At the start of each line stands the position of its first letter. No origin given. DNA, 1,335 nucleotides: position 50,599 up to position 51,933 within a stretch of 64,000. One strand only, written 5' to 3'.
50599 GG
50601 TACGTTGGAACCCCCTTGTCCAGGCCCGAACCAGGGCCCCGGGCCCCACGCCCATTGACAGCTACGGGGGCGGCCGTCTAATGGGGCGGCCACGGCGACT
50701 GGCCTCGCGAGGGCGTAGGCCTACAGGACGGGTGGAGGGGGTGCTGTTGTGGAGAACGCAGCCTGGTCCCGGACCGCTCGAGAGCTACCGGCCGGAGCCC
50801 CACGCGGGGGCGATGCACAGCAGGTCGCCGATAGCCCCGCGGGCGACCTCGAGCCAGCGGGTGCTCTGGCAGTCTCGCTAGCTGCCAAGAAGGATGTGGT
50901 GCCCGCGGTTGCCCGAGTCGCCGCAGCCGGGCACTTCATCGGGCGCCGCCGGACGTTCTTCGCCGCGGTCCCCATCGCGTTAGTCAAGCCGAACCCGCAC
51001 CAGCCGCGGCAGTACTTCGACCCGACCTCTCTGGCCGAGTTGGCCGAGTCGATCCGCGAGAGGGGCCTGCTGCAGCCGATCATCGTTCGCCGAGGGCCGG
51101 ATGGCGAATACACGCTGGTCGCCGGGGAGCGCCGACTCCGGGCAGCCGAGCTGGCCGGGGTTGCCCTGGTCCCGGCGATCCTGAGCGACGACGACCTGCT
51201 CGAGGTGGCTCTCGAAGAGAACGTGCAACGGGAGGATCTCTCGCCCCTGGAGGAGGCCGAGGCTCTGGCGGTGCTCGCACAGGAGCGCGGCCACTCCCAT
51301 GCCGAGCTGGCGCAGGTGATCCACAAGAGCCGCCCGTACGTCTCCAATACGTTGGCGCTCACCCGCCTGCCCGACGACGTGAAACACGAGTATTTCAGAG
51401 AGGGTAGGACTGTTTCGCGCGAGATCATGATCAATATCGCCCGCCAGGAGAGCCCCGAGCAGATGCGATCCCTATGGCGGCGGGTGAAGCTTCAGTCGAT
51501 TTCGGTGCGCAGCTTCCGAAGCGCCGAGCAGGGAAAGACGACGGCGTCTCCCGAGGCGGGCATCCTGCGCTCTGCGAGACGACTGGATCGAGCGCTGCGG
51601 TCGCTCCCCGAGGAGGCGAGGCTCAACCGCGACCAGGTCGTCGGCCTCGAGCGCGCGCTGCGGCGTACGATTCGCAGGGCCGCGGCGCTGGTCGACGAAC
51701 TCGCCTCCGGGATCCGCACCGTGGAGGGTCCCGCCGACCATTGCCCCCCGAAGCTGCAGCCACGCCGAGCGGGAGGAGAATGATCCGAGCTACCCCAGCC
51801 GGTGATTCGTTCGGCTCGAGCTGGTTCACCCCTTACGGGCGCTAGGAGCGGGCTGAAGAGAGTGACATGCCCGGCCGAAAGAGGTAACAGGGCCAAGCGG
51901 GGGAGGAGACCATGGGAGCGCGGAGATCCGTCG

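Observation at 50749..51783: Orphan ParB paralogue with an intact CTP-binding motif, no ParA partner, a divergent C-terminus and its own sigma70-like promoter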

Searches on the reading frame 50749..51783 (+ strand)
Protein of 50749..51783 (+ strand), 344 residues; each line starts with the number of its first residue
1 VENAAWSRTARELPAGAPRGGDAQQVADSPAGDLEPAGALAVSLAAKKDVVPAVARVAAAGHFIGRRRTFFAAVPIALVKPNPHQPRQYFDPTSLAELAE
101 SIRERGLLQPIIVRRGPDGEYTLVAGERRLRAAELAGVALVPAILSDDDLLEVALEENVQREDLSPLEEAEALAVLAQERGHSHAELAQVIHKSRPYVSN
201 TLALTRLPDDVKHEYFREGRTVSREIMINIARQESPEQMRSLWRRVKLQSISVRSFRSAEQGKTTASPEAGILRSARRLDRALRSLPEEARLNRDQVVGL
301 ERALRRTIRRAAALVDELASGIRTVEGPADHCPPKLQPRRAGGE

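Call 3: search_protein_families(library=pfam, proteins=[window:50749-51783:+], max_evalue=0.01)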
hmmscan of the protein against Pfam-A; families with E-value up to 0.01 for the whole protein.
window:50749-51783:+ (344 aa): 2 families
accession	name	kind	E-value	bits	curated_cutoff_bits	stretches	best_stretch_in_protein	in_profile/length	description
PF02195.25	ParB_N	-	1.5e-27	95.9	26.3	1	72-160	4-95/95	ParB N-terminal domain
PF17762.8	HTH_ParB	-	6.2e-14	52.4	22.6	1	162-256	1-93/102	ParB HTH domain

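Call 4: search_protein_families(library=ncbifam, proteins=[window:50749-51783:+], max_evalue=0.01)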
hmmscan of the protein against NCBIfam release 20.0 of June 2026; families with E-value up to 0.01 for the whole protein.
window:50749-51783:+ (344 aa): 7 families
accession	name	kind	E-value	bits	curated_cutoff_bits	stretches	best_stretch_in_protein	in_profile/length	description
TIGR00180.1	parB_part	domain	4.8e-45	153.6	58.45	1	73-226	7-164/186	ParB/RepB/Spo0J family partition protein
TIGR04285.1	nucleoid_noc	exception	6.7e-43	146.9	315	1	73-218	4-151/255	nucleoid occlusion protein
TIGR03734.1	PRTRC_parB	hypoth_equivalog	5.5e-27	94.5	278.6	1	84-216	6-145/555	PRTRC system ParB family protein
TIGR03454.1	partition_RepB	equivalog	2.3e-15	56.8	201.5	1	78-211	71-208/325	plasmid partitioning protein RepB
NF010406.0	PRK13832.1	subfamily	2.7e-08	32.8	640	1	79-198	12-136/578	plasmid partitioning protein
NF010440.0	PRK13866.1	equivalog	6e-08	32.2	522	1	95-200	90-198/336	plasmid partitioning protein RepB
TIGR03764.1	ICE_PFGI_1_parB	hypoth_equivalog_domain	0.0016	18.1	143.75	1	76-124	15-63/260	ParB family protein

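Call 10: find_homologous_proteins(query=window:50749-51783:+, max_evalue=0.00001)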
Query window:50749-51783:+ (344 aa): 2712 proteins with E <= 0.00001 among 8000 candidates; the best 120 are listed.
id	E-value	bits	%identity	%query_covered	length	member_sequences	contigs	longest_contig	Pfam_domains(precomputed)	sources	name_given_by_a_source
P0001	2.5e-213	725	100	100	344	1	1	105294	PF17762.9,PF02195.27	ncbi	-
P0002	1.5e-119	417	68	92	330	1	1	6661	PF17762.9,PF02195.27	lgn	-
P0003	3.2e-117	410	67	90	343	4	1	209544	PF17762.9,PF02195.27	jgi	-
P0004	3.0e-115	403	62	96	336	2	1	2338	PF17762.9,PF02195.27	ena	-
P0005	2.0e-114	400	77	76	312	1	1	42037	PF17762.9,PF02195.27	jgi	jgi:ParB family transcriptional regulator, chromosome partitioning protein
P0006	1.6e-113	398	76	76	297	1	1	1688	PF17762.9,PF02195.27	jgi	jgi:ParB family chromosome partitioning protein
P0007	1.8e-111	391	73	76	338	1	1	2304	PF17762.9,PF02195.27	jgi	jgi:ParB family chromosome partitioning protein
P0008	5.5e-111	389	65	92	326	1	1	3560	PF17762.9,PF02195.27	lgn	-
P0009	2.3e-107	377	76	73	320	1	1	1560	PF17762.9,PF02195.27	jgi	jgi:ParB family chromosome partitioning protein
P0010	9.1e-107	375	73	77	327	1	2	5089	PF17762.9,PF02195.27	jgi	jgi:ParB family transcriptional regulator, chromosome partitioning protein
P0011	1.8e-106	374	69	77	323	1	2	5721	PF17762.9,PF02195.27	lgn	-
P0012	2.7e-106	374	64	85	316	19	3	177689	PF17762.9,PF02195.27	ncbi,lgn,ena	-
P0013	5.1e-105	370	69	81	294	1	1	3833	PF17762.9,PF02195.27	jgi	jgi:ParB family transcriptional regulator, chromosome partitioning protein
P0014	2.4e-104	367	67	79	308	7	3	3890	PF17762.9,PF02195.27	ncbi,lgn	-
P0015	2.7e-104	367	67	79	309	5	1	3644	PF17762.9,PF02195.27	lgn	-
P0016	7.2e-104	366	67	78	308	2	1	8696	PF17762.9,PF02195.27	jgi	-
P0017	3.9e-103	363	70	76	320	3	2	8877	PF17762.9,PF02195.27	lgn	-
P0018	2.2e-102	361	66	83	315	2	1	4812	PF17762.9,PF02195.27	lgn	-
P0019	3.2e-102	360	72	76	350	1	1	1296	PF17762.9,PF02195.27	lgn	-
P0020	4.7e-102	360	70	78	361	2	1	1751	PF17762.9,PF02195.27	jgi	-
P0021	7.0e-102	359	69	80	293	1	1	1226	PF17762.9,PF02195.27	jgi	-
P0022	1.2e-101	358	69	76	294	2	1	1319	PF17762.9,PF02195.27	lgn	-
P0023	1.5e-101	358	68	82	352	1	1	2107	PF17762.9,PF02195.27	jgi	jgi:ParB family chromosome partitioning protein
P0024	2.0e-101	358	62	83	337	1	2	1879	PF17762.9,PF02195.27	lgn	-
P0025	2.8e-101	357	68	76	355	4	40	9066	PF17762.9,PF02195.27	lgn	-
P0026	3.1e-101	357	64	84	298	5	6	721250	PF17762.9,PF02195.27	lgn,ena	-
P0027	3.3e-101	357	70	76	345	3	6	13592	PF17762.9,PF02195.27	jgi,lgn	jgi:ParB family chromosome partitioning protein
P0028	4.1e-101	357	71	76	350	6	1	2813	PF17762.9,PF02195.27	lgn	-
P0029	6.5e-101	356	69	76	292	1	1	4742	PF17762.9,PF02195.27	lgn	-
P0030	6.7e-101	356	77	67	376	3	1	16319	PF17762.9,PF02195.27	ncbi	-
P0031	7.5e-101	356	71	76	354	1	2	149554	PF17762.9,PF02195.27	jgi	jgi:ParB/RepB/Spo0J family partition protein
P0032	8.5e-101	356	69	81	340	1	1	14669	PF17762.9,PF02195.27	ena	-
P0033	1.1e-100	355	70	78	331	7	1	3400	PF17762.9,PF02195.27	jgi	jgi:ParB family chromosome partitioning protein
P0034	1.4e-100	355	70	73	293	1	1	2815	PF17762.9,PF02195.27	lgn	-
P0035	2.2e-100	354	68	76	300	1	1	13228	PF17762.9,PF02195.27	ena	-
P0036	2.3e-100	354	64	79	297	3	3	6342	PF17762.9,PF02195.27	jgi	-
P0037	2.5e-100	354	70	77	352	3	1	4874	PF17762.9,PF02195.27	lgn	-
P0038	2.8e-100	354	69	78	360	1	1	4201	PF17762.9,PF02195.27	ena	-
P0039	2.8e-100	354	69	78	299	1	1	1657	PF17762.9,PF02195.27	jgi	-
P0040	2.9e-100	354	62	82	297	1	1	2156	PF17762.9,PF02195.27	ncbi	-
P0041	3.0e-100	354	67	80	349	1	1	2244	PF17762.9,PF02195.27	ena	-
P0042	3.5e-100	354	69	76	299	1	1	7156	PF17762.9,PF02195.27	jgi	jgi:ParB family transcriptional regulator, chromosome partitioning protein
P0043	4.2e-100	353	69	76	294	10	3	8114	PF17762.9,PF02195.27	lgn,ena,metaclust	metaclust:\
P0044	5.6e-100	353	67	79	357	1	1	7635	PF17762.9,PF02195.27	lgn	-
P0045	7.3e-100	353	71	74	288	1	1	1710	PF17762.9,PF02195.27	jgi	jgi:ParB family chromosome partitioning protein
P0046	2.1e-99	351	66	76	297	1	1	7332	PF17762.9,PF02195.27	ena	-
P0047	2.9e-99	351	72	72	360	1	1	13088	PF17762.9,PF02195.27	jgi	jgi:ParB family chromosome partitioning protein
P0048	4.0e-99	350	64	84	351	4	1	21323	PF17762.9,PF02195.27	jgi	-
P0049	4.1e-99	350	76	65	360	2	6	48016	PF17762.9,PF02195.27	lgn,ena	-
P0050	6.8e-99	349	66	75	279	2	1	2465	PF17762.9,PF02195.27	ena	-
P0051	7.4e-99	349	66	79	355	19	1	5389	PF17762.9,PF02195.27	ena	-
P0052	1.1e-98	349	65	76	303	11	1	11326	PF17762.9,PF02195.27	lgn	-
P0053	1.3e-98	349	63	81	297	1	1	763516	PF17762.9,PF02195.27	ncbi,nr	ncbi:MAG: ParB/RepB/Spo0J family partition protein [Candidatus Binatia bacterium]|nr:ParB/RepB/Spo0J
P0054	2.1e-98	348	76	67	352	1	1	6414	PF17762.9,PF02195.27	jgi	jgi:ParB family chromosome partitioning protein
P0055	2.6e-98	347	68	67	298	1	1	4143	PF17762.9,PF02195.27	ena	-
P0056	2.9e-98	347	69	75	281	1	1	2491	PF17762.9,PF02195.27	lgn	-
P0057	3.0e-98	347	69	75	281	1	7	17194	PF17762.9,PF02195.27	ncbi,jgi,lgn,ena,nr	ncbi:MAG: ParB/RepB/Spo0J family partition protein [Deltaproteobacteria bacterium]|nr:ParB/RepB/Spo0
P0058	3.7e-98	347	68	78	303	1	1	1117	PF17762.9,PF02195.27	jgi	jgi:ParB family chromosome partitioning protein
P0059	5.9e-98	346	59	91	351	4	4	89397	PF17762.9,PF02195.27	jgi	-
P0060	6.5e-98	346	66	79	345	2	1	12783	PF17762.9,PF02195.27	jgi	jgi:ParB/RepB/Spo0J family partition protein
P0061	8.4e-98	346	63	81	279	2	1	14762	PF17762.9,PF02195.27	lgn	-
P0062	8.9e-98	346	62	81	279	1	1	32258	PF17762.9,PF02195.27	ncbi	-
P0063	9.1e-98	346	65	81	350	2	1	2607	PF17762.9,PF02195.27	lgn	-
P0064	1.3e-97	345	67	76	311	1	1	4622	PF17762.9,PF02195.27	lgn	-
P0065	3.8e-97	344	64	79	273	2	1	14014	PF17762.9,PF02195.27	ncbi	ncbi:MAG: ParB/RepB/Spo0J family partition protein [Alphaproteobacteria bacterium]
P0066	5.4e-97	343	73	66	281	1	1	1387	PF17762.9,PF02195.27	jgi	jgi:ParB family chromosome partitioning protein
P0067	2.3e-96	341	67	67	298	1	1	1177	PF17762.9,PF02195.27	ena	-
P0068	2.6e-96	341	65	76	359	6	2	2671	PF17762.9,PF02195.27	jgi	-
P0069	5.1e-95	337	72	71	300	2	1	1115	PF17762.9,PF02195.27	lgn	-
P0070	8.0e-94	333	63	78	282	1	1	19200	PF17762.9,PF02195.27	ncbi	-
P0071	6.0e-93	330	71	72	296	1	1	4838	PF17762.9,PF02195.27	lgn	-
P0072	2.3e-92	328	61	78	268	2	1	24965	PF17762.9,PF02195.27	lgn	-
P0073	1.4e-90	322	61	76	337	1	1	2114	PF17762.9,PF02195.27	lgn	-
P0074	2.0e-90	322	61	76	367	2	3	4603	PF17762.9,PF02195.27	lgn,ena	-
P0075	6.2e-90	320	70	69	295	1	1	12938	PF17762.9,PF02195.27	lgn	-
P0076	7.2e-90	320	66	67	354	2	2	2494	PF17762.9,PF02195.27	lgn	-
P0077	1.4e-88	316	63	74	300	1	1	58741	PF17762.9,PF02195.27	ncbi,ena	-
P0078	1.9e-88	315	59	79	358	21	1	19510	PF17762.9,PF02195.27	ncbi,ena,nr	ncbi:MAG TPA: hypothetical protein DCG06_05045 [Deltaproteobacteria bacterium]|nr:hypothetical prote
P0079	5.1e-88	314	67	66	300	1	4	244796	PF17762.9,PF02195.27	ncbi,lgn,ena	-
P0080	6.6e-88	313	60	76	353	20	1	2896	PF17762.9,PF02195.27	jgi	-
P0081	8.5e-88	313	58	80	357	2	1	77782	PF17762.9,PF02195.27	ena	-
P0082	2.2e-87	312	61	76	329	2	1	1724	PF17762.9,PF02195.27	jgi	-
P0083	2.3e-86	308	59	76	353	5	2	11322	PF17762.9,PF02195.27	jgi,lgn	jgi:ParB/RepB/Spo0J family partition protein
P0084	3.1e-86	308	58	80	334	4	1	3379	PF17762.9,PF02195.27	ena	-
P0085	9.1e-86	306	64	68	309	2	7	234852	PF17762.9,PF02195.27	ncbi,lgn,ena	-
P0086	6.4e-85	304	62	68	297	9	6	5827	PF17762.9,PF02195.27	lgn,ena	-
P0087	1.5e-84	302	65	67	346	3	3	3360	PF17762.9,PF02195.27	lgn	-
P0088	2.5e-75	272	57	69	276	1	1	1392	PF17762.9,PF02195.27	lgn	-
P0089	4.0e-75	271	64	69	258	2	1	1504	PF17762.9,PF02195.27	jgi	jgi:ParB family chromosome partitioning protein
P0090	3.5e-74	268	61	62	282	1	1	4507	PF17762.9,PF02195.27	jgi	jgi:ParB family chromosome partitioning protein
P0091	1.1e-73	267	50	70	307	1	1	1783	PF17762.9,PF02195.27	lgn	-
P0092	1.6e-73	266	53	79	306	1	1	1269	PF17762.9,PF02195.27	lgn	-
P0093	2.7e-73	265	54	77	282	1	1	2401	PF17762.9,PF02195.27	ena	-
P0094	2.9e-73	265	53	69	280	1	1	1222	PF17762.9,PF02195.27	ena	-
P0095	3.6e-73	265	54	69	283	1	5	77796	PF17762.9,PF02195.27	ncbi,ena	-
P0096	4.1e-73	265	57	68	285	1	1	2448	PF17762.9,PF02195.27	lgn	-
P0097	6.9e-73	264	54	68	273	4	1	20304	PF17762.9,PF02195.27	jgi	jgi:ParB family chromosome partitioning protein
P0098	7.2e-73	264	53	76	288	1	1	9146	PF17762.9,PF02195.27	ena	-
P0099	9.7e-73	264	56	69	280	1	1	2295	PF17762.9,PF02195.27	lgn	-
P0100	3.2e-72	262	55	75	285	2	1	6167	PF17762.9,PF02195.27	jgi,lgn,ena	-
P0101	4.3e-72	261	53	69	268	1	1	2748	PF17762.9,PF02195.27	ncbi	ncbi:MAG: ParB/RepB/Spo0J family partition protein [Candidatus Binatia bacterium]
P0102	5.6e-72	261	54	75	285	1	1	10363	PF17762.9,PF02195.27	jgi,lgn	jgi:ParB family chromosome partitioning protein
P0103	5.8e-72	261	53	69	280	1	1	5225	PF17762.9,PF02195.27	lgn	-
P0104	7.9e-72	261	61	61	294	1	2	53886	PF13384.13,PF17762.9,PF02195.27,PF07506.18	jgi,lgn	jgi:ParB family chromosome partitioning protein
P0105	1.2e-71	260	59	61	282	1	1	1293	PF17762.9,PF02195.27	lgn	-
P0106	1.7e-71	259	56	73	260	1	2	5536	PF17762.9,PF02195.27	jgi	jgi:ParB family chromosome partitioning protein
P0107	2.0e-71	259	55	69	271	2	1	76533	PF17762.9,PF02195.27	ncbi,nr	ncbi:MAG: ParB/RepB/Spo0J family partition protein [Deltaproteobacteria bacterium]|nr:ParB/RepB/Spo0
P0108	2.6e-71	259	58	63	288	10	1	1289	PF13384.13,PF17762.9,PF02195.27,PF07506.18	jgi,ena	-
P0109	3.2e-71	259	58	63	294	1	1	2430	PF17762.9,PF02195.27,PF07506.18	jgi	jgi:ParB family chromosome partitioning protein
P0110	3.9e-71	258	53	80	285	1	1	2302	PF17762.9,PF02195.27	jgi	jgi:ParB family chromosome partitioning protein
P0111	4.0e-71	258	59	63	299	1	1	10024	PF13384.13,PF17762.9,PF02195.27,PF07506.18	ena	-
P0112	4.3e-71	258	53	76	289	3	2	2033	PF17762.9,PF02195.27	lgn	-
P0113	5.0e-71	258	59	63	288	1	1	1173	PF13384.13,PF17762.9,PF02195.27,PF07506.18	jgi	jgi:ParB family chromosome partitioning protein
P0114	5.5e-71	258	61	61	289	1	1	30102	PF13384.13,PF17762.9,PF02195.27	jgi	jgi:ParB family chromosome partitioning protein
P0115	5.6e-71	258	55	78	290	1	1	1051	PF17762.9,PF02195.27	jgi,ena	-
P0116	6.2e-71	258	58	63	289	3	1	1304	PF17762.9,PF02195.27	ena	-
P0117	7.4e-71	257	58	62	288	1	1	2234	PF17762.9,PF02195.27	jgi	jgi:ParB family chromosome partitioning protein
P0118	1.4e-70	256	54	76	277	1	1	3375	PF17762.9,PF02195.27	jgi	-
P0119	1.6e-70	256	54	70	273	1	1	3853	PF17762.9,PF02195.27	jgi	-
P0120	1.7e-70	256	53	69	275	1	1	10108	PF17762.9,PF02195.27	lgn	-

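Call 11: search_solved_structures(query=window:50749-51783:+, max_evalue=0.001, show_alignments=2)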
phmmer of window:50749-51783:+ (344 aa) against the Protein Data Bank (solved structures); distinct sequences matched with E-value up to 0.001: 14.
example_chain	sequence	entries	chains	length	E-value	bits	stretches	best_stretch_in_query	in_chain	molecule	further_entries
6sdk_A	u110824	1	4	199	2e-35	126.1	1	74-254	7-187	Stage 0 sporulation protein J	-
1vz0_A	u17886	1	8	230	3.3e-33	118.8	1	72-220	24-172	Chromosome-partitioning protein Spo0J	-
6t1f_A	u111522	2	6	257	7.6e-33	117.6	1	59-220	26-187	Chromosome-partitioning protein ParB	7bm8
4umk_A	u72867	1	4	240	3.8e-31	112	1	49-229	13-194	PROBABLE CHROMOSOME-PARTITIONING PROTEIN PARB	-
7bnk_A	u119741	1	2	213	1.4e-29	106.8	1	74-271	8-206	ParB family protein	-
7o0n_A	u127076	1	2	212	9.9e-29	104.1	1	74-271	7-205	ParB family protein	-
7bnr_A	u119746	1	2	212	1e-28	104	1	74-271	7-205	ParB family protein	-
7ng0_A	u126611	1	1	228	1.3e-27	100.4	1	74-247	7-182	Nucleoid occlusion protein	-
7nfu_A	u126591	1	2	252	1.4e-27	100.3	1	72-247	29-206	Nucleoid occlusion protein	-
7ol9_A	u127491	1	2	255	1.8e-24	90.1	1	72-255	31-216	Nucleoid occlusion protein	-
8qa8_A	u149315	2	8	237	8.4e-17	64.9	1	76-240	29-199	Transcriptional repressor protein KorB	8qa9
6s6h_A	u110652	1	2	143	2.1e-10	43.9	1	150-220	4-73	Chromosome-partitioning protein ParB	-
6y93_A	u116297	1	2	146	1e-06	31.8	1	151-255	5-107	Nucleoid occlusion protein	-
1r71_A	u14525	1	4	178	0.00018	24.3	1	129-240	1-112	Transcriptional repressor protein korB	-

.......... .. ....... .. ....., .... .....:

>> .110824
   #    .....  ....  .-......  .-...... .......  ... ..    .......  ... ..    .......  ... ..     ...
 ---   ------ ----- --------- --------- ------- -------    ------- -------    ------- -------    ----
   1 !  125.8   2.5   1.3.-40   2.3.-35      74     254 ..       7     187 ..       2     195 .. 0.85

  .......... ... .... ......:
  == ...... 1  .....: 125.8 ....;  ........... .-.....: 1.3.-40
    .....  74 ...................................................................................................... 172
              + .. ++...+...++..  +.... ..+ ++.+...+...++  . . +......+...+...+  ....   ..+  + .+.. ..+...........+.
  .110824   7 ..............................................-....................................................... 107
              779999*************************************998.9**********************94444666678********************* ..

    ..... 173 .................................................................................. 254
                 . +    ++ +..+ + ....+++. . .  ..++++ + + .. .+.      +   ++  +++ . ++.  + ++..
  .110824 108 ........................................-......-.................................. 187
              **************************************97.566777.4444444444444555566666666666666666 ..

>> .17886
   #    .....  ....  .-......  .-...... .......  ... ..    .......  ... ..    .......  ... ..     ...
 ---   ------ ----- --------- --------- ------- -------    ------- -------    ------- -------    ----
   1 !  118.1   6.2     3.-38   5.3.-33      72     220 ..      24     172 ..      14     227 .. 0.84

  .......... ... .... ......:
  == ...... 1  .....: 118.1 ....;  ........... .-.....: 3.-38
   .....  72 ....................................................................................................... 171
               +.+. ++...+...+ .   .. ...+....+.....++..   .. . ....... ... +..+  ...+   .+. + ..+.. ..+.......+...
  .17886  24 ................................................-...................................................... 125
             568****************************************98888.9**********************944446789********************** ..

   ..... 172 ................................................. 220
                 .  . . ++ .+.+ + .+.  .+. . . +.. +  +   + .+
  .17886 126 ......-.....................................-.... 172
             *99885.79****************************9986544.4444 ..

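Call 14: find_encoding_contigs(protein=P0001, flank=6000, max_places=2)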
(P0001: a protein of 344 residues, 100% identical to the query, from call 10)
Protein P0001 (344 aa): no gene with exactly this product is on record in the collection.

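Call 15: find_encoding_contigs(protein=P0053, flank=8000, max_places=2)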
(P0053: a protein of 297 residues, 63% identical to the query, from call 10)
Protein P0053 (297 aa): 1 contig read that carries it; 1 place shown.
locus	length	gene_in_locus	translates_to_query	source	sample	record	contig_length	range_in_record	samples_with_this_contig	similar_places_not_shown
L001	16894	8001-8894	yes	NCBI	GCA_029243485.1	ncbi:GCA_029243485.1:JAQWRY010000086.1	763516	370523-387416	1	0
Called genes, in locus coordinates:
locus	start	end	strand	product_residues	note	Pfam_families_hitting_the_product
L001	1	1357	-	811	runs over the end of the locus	PF02518:HATPase_c, PF00204:DNA_gyraseB, PF01751:Toprim, PF21249:GyrB_hook, PF00986:DNA_gyraseB_C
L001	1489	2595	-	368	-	PF00712:DNA_pol3_beta, PF02767:DNA_pol3_beta_2, PF02768:DNA_pol3_beta_3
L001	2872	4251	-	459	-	PF11638:DnaA_N, PF01695:IstB_IS21, PF00308:Bac_DnaA, PF00004:AAA (faint), PF08299:Bac_DnaA_C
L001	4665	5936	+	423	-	PF00202:Aminotran_3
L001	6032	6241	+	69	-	PF09527:ATPase_gene1, PF11712:Vma12 (weak)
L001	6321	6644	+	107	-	-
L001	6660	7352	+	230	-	PF00119:ATP-synt_A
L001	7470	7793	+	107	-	PF00137:ATP-synt_C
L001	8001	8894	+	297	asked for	PF02195:ParB_N, PF17762:HTH_ParB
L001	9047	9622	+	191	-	-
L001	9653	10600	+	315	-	PF08240:ADH_N, PF00107:ADH_zinc_N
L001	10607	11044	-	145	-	-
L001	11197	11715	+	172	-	-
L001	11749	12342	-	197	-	PF00677:Lum_binding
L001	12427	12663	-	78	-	-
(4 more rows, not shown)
